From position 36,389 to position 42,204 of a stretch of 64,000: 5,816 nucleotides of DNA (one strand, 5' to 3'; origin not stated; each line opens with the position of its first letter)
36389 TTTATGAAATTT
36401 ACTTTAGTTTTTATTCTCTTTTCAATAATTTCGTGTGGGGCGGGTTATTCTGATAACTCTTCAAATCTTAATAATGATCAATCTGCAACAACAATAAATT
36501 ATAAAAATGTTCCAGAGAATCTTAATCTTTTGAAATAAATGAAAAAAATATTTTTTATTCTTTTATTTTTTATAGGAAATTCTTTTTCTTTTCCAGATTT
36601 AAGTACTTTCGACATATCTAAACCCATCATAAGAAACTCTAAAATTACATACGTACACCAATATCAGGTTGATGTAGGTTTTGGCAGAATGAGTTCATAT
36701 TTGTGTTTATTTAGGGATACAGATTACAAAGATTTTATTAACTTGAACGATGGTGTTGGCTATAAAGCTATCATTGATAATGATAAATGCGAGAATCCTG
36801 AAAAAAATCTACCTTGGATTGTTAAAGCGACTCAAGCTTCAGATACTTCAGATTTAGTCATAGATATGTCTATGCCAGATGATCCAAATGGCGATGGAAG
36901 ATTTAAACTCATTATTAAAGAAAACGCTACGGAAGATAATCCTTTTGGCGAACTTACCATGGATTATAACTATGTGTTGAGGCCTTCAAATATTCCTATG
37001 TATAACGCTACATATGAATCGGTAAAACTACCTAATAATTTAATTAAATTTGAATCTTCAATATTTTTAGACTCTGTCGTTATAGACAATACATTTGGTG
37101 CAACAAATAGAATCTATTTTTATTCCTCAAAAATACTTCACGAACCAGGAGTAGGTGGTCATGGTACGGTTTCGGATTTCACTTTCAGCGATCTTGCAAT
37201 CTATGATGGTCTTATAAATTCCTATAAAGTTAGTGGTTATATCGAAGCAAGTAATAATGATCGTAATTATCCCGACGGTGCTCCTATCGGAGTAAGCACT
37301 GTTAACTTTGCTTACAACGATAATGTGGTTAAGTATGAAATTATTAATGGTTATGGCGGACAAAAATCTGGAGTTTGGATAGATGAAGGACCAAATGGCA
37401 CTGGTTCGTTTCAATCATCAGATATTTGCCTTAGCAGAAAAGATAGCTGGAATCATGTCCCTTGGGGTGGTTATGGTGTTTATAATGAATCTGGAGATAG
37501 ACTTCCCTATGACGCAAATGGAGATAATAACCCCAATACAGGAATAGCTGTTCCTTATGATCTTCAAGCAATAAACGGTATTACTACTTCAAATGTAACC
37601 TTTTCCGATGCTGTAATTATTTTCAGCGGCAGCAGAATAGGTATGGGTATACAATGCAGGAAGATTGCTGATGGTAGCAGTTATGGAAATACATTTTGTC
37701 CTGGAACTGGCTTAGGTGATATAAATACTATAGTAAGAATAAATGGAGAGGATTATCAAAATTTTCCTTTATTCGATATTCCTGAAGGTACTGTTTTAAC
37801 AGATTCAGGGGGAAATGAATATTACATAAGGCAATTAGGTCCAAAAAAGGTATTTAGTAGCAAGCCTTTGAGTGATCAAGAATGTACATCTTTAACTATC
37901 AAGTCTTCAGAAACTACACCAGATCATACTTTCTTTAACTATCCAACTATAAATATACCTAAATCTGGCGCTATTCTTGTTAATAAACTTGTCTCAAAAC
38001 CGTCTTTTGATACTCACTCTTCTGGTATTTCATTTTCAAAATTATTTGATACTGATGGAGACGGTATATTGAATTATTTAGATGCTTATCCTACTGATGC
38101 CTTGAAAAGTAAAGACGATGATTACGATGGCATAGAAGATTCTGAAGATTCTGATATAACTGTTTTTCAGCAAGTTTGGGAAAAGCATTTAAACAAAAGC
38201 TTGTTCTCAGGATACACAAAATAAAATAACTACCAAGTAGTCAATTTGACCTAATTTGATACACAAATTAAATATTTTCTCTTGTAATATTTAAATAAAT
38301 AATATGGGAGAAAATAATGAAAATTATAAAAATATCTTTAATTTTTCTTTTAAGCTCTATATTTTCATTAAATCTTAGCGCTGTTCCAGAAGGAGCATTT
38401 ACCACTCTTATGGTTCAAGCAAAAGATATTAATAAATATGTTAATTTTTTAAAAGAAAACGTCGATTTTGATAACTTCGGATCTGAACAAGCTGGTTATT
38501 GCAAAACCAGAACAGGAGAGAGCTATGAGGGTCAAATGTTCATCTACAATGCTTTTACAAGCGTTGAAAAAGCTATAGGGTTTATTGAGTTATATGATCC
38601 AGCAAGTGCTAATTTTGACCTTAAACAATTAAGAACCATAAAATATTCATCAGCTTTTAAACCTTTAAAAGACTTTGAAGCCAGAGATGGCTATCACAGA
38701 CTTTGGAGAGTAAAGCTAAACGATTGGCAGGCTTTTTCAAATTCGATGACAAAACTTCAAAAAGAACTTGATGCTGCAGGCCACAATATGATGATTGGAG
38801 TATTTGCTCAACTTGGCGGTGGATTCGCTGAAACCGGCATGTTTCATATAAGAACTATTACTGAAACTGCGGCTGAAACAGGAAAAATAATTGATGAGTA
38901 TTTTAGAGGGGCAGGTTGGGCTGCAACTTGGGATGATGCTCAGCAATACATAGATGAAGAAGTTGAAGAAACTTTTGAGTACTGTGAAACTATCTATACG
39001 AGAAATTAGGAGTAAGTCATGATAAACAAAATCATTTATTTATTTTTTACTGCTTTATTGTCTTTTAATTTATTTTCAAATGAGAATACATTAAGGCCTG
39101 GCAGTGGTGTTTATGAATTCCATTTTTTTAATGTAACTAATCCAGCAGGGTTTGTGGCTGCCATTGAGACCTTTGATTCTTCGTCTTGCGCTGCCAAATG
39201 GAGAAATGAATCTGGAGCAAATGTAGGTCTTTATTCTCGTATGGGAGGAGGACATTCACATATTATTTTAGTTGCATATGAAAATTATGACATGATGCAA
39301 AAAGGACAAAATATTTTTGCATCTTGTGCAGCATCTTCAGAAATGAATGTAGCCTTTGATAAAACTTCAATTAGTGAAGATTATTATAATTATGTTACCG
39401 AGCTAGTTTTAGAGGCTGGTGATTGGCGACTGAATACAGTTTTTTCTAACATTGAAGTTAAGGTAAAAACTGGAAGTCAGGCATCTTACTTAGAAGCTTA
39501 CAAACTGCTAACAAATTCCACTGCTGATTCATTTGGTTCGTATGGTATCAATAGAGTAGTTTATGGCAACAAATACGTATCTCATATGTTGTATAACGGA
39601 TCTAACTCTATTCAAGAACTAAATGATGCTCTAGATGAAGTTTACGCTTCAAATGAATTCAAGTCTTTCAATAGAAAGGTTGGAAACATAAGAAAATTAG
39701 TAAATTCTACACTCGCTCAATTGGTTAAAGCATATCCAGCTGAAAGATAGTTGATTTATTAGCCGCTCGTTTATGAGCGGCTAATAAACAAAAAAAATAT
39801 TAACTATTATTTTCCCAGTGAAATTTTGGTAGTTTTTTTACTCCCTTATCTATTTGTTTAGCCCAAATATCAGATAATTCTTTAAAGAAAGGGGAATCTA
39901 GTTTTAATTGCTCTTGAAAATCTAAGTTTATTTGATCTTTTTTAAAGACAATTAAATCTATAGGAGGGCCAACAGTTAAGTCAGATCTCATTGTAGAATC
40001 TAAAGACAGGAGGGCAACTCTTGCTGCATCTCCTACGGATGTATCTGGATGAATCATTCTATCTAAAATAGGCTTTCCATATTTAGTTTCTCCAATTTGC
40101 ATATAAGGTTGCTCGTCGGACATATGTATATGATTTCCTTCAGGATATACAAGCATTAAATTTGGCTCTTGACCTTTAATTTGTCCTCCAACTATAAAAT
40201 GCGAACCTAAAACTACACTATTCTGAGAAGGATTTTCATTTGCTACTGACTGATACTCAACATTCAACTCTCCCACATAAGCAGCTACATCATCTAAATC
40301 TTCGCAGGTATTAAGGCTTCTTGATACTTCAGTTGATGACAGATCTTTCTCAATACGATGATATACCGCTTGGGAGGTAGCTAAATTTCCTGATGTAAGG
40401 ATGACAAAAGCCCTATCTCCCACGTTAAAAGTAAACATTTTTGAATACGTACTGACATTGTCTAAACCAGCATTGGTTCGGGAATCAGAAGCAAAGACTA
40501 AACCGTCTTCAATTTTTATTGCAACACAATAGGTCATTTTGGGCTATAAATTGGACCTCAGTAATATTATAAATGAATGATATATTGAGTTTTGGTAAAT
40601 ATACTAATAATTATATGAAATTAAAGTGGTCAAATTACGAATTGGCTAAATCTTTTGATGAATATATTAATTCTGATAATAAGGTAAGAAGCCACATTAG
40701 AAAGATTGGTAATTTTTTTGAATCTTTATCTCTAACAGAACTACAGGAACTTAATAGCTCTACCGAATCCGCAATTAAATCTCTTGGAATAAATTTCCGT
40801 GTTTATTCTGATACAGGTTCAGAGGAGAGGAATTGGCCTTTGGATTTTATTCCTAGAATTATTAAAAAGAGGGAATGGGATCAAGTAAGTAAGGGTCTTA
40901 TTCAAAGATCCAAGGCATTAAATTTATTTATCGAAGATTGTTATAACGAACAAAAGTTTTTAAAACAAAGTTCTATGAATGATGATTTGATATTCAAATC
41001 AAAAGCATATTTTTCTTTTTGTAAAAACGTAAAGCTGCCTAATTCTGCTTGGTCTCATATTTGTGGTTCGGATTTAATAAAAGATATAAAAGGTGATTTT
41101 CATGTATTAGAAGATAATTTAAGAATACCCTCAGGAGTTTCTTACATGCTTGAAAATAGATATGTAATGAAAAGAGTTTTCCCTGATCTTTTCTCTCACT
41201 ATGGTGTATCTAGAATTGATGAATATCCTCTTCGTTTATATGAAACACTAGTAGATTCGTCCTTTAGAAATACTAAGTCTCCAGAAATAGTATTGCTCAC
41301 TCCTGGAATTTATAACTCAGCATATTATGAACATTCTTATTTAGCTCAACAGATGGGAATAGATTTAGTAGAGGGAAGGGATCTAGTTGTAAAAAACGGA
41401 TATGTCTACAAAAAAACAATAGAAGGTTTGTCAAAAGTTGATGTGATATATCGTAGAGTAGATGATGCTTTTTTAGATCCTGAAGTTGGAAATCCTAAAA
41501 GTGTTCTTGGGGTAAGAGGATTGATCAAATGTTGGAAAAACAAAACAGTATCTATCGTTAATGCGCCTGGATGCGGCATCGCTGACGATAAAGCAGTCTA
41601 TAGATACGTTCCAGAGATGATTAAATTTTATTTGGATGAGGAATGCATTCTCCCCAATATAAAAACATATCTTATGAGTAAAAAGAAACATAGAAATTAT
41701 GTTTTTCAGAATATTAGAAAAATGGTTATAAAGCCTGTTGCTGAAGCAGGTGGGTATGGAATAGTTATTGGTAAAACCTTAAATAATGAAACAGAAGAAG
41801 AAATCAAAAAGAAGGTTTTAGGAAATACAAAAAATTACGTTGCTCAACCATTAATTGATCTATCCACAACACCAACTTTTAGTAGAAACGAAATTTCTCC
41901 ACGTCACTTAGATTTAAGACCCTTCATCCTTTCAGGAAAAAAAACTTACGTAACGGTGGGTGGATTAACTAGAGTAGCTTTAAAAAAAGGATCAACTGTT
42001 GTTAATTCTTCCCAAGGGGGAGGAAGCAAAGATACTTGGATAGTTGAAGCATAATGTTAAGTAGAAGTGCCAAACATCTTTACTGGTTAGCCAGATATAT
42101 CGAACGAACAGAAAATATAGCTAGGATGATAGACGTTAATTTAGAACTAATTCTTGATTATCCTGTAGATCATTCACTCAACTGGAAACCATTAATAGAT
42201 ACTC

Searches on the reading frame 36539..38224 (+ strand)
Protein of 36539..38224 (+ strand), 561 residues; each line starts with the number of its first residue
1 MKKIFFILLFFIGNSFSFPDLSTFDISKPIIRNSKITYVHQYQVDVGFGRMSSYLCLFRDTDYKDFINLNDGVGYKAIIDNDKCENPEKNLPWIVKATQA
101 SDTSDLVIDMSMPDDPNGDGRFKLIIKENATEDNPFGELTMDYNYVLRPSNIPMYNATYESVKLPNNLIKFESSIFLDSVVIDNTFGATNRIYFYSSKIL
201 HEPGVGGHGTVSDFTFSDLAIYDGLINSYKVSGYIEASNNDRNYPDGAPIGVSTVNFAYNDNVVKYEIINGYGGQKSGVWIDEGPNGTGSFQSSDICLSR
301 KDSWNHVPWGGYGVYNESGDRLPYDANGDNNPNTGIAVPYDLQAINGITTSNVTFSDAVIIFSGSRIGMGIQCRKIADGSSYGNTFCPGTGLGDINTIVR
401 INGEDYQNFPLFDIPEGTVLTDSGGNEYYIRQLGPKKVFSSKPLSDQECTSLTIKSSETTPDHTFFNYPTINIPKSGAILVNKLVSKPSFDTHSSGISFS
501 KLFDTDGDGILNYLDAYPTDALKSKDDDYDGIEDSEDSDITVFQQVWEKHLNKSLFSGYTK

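Call 6: search_protein_families(library=pfam, proteins=[window:36539-38224:+], max_evalue=1)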
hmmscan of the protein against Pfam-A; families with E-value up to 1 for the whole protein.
window:36539-38224:+ (561 aa): 1 family
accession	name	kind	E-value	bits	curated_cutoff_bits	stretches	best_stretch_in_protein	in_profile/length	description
PF02412.23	TSP_3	-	0.23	11.6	25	0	504-519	15-30/36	Thrombospondin type 3 repeat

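Call 7: search_protein_families(library=ncbifam, proteins=[window:36539-38224:+], max_evalue=1)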
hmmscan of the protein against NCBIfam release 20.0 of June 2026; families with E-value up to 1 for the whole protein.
window:36539-38224:+ (561 aa): 0 families

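Call 73: find_homologous_proteins(query=window:36539-38224:+)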
Query window:36539-38224:+ (561 aa): 95 proteins with E <= 0.001 among 8000 candidates.
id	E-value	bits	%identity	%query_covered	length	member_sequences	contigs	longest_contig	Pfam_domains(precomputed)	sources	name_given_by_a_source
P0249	0.0e+0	1231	95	98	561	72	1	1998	-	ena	-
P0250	9.0e-221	753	59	97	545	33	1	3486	-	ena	-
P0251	4.4e-195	668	55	100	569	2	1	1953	-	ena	-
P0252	3.0e-189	648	53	100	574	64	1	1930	-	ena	-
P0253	2.0e-188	646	52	100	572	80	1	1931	-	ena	-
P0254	5.2e-188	644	53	100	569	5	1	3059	-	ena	-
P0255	1.8e-186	639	52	100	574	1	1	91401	-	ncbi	-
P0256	5.2e-185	635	54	97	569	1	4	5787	-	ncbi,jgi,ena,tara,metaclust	tara:strand:+ start:361 stop:2070 length:1710 start_codon:yes stop_codon:yes gene_type:complete|meta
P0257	3.5e-183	628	52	100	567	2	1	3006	-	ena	-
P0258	6.8e-183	628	53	100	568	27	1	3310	-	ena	-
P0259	2.6e-182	626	52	100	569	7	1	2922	-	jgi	-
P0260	3.0e-172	592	51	100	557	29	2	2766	-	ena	-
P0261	3.3e-169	582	49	100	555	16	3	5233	-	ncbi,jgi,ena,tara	tara:strand:- start:179 stop:1846 length:1668 start_codon:yes stop_codon:yes gene_type:complete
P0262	1.9e-159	550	48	100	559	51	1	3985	-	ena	-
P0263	8.3e-153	528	48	96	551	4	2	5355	-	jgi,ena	-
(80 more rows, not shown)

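Call 106: search_protein_families(library=phrogs, proteins=[window:36539-38224:+], max_evalue=0.01)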
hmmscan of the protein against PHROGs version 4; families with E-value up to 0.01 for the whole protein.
window:36539-38224:+ (561 aa): 0 families

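Call 107: search_protein_families(library=padloc, proteins=[window:36539-38224:+], max_evalue=0.01)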
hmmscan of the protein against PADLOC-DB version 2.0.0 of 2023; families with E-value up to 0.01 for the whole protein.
window:36539-38224:+ (561 aa): 0 families

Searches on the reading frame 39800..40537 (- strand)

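Call 77: search_protein_families(library=pfam, proteins=[window:39800-40537:-], max_evalue=0.001)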
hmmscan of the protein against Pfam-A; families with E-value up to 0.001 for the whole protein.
window:39800-40537:- (245 aa): 1 family
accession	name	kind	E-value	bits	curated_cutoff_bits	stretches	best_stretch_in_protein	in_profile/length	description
PF00227.31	Proteasome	-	1.6e-10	41.4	22.4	1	4-195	7-186/189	Proteasome subunit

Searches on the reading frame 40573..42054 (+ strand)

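Call 77: search_protein_families(library=pfam, proteins=[window:40573-42054:+], max_evalue=0.001)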
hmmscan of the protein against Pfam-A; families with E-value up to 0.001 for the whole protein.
window:40573-42054:+ (493 aa): 2 families
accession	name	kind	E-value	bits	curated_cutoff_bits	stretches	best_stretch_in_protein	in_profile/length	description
PF14403.11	CP_ATPgrasp_2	-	4.9e-149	496.8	32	1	94-469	1-374/374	Circularly permuted ATP-grasp type 2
PF04174.18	CP_ATPgrasp_1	-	2.3e-123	411.9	23.1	1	94-425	1-332/332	A circularly permuted ATPgrasp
